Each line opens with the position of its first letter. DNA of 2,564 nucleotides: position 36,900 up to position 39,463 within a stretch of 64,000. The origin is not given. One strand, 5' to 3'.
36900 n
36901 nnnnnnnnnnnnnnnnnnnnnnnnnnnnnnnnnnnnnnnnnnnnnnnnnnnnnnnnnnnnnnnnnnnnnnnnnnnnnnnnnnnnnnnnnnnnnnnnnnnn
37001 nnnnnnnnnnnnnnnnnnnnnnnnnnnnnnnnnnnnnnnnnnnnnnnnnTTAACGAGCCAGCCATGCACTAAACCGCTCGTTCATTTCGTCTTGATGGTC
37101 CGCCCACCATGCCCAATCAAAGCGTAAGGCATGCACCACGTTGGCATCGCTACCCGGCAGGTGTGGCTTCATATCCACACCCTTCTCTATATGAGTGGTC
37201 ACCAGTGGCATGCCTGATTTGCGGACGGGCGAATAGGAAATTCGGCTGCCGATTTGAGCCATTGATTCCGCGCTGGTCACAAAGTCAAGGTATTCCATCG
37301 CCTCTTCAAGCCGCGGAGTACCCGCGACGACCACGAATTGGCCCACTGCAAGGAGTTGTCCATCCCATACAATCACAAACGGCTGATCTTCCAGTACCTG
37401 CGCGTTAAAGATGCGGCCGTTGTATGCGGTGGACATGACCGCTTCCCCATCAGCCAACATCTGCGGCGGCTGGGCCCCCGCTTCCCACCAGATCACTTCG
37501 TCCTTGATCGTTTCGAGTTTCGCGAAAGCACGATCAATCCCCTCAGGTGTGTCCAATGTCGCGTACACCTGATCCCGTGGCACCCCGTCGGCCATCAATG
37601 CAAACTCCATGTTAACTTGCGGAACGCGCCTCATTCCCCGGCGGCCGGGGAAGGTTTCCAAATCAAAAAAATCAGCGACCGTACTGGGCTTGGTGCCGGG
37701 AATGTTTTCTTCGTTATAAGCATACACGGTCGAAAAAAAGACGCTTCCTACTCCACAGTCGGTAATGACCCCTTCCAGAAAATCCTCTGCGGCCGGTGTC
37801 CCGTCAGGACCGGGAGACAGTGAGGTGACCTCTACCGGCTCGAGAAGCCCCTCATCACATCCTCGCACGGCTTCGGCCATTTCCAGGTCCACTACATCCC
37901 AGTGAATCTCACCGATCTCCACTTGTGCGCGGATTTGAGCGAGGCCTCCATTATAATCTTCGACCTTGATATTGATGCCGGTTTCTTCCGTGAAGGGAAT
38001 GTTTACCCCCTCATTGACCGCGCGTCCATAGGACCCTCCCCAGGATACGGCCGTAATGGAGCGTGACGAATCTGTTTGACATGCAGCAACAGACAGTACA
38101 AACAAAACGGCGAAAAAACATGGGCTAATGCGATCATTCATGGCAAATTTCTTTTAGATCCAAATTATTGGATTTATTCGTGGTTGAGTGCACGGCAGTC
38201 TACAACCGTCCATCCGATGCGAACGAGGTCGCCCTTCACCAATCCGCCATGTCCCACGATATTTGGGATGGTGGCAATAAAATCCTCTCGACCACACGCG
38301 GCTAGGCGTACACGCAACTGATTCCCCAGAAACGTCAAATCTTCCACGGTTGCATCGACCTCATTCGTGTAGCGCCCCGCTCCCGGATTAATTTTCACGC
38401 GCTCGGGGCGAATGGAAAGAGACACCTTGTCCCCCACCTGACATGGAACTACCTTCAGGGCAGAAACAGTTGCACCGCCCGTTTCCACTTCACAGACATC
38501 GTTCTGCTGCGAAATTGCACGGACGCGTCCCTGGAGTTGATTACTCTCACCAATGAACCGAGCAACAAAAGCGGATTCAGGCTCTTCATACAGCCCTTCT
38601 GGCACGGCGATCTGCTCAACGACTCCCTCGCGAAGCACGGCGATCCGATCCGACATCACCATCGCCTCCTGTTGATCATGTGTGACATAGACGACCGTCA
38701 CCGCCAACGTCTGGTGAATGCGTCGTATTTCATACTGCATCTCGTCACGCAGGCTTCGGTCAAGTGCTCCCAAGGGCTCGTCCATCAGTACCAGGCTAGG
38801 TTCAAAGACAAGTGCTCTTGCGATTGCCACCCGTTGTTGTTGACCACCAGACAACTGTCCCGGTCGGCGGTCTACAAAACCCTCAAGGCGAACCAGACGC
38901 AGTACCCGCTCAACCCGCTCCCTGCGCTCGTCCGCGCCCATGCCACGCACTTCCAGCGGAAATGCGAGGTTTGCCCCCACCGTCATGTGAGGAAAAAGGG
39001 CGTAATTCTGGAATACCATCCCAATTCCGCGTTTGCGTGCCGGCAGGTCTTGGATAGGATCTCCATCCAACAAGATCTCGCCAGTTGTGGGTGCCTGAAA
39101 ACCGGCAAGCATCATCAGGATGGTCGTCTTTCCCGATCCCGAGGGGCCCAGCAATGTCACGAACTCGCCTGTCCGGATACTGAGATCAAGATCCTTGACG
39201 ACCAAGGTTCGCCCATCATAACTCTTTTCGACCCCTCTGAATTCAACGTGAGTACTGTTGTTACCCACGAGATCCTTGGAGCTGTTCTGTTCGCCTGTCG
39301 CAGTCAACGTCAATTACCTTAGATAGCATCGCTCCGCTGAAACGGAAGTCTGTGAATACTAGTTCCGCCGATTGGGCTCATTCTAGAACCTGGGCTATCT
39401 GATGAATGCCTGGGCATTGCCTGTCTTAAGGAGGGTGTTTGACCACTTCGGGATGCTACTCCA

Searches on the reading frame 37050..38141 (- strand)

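Call 56: search_protein_families(library=pfam, proteins=[window:37050-38141:-], max_evalue=0.0001)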
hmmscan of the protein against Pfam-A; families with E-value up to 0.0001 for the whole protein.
window:37050-38141:- (363 aa): 2 families
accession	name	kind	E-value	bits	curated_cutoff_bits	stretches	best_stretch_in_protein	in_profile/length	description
PF13416.11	SBP_bac_8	-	2.6e-42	146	27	1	49-309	5-264/279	Bacterial extracellular solute-binding protein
PF01547.30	SBP_bac_1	-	1.4e-08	35.5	26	1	45-294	16-306/307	Bacterial extracellular solute-binding protein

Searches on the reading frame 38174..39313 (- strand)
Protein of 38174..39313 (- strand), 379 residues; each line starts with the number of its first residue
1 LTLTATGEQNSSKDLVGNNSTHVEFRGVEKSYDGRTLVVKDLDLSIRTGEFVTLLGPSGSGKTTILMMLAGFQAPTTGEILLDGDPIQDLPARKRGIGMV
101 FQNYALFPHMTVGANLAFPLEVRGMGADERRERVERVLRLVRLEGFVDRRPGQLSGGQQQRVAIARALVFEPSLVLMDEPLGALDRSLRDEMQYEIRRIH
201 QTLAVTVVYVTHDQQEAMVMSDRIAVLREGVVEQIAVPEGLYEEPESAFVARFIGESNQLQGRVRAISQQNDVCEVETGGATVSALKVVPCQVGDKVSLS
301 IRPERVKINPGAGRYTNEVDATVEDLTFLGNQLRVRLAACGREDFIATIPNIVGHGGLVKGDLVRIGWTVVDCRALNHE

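Call 56: search_protein_families(library=pfam, proteins=[window:38174-39313:-], max_evalue=0.0001)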
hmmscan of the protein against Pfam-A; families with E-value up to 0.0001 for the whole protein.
window:38174-39313:- (379 aa): 2 families
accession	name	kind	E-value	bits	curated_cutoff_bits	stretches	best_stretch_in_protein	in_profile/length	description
PF00005.33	ABC_tran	-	4.5e-38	131.4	25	1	39-181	1-136/137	ABC transporter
PF08402.16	TOBE_2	-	3.8e-11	43.4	21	1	299-376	1-76/76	TOBE domain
